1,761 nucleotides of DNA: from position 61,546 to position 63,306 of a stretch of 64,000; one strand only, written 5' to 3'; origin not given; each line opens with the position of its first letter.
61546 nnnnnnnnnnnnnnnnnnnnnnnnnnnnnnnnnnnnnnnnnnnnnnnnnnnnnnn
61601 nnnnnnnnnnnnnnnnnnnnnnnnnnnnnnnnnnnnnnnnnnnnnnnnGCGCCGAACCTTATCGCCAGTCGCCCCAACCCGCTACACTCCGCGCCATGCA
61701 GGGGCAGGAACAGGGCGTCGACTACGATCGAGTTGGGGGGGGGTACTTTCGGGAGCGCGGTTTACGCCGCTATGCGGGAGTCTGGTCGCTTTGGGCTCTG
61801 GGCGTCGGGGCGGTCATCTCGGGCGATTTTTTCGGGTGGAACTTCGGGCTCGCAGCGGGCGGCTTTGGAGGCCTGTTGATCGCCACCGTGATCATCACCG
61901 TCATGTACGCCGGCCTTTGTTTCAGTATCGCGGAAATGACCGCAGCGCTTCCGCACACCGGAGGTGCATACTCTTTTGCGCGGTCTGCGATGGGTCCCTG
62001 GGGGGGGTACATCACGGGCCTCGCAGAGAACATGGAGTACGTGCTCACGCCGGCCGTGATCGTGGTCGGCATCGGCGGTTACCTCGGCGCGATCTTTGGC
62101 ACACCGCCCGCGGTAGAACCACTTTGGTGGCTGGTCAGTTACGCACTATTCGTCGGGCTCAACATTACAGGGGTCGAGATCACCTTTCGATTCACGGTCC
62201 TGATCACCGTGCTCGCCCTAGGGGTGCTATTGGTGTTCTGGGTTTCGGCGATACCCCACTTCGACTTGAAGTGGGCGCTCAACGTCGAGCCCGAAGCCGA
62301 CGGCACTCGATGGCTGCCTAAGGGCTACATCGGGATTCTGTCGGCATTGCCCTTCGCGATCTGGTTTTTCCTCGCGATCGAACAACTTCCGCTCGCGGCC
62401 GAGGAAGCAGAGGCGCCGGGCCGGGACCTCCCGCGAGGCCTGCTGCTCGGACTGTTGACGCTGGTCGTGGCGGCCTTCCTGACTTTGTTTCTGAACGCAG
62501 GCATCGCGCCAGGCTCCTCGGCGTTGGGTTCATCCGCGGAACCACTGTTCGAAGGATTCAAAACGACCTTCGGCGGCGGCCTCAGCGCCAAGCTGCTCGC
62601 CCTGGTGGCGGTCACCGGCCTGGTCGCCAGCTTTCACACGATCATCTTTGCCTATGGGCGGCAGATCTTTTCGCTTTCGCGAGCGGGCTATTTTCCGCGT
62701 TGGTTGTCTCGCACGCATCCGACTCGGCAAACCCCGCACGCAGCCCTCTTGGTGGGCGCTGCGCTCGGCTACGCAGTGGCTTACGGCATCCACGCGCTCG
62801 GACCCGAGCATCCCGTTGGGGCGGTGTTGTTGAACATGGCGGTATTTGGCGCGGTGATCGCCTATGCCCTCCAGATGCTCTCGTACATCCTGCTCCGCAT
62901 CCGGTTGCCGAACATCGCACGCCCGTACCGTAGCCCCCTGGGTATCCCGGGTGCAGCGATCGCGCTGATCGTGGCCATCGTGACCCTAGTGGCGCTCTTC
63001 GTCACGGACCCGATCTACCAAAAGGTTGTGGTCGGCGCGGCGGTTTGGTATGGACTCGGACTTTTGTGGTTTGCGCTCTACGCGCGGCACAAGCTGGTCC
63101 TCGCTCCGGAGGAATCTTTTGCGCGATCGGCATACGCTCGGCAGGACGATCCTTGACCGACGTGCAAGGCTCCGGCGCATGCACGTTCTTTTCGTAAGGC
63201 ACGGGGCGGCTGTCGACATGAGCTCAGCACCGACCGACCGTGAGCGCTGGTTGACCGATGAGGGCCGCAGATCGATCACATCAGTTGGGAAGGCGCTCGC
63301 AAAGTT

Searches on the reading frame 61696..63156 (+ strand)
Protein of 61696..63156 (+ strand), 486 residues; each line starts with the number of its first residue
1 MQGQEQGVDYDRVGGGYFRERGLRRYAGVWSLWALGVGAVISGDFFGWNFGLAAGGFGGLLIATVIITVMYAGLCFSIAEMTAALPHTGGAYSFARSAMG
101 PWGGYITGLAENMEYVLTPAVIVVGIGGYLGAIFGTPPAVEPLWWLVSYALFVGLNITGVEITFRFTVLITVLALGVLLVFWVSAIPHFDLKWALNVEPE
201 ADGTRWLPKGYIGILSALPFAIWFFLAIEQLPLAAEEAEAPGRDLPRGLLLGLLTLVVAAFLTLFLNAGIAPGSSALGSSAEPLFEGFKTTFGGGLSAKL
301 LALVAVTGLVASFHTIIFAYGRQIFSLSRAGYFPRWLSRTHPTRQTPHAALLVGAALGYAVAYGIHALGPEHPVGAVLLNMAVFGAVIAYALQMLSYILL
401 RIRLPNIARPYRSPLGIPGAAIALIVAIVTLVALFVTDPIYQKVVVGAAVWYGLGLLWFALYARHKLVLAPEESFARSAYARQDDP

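Call 23: search_protein_families(library=pfam, proteins=[window:61696-63156:+], max_evalue=0.001)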
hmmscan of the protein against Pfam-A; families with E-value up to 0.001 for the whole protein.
window:61696-63156:+ (486 aa): 2 families
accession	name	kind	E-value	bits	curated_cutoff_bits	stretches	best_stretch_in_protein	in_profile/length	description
PF13520.12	AA_permease_2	-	2.6e-34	119.3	27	1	28-437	2-407/427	Amino acid permease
PF00324.27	AA_permease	-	3.5e-33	115.4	24.6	1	42-451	13-449/470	Amino acid permease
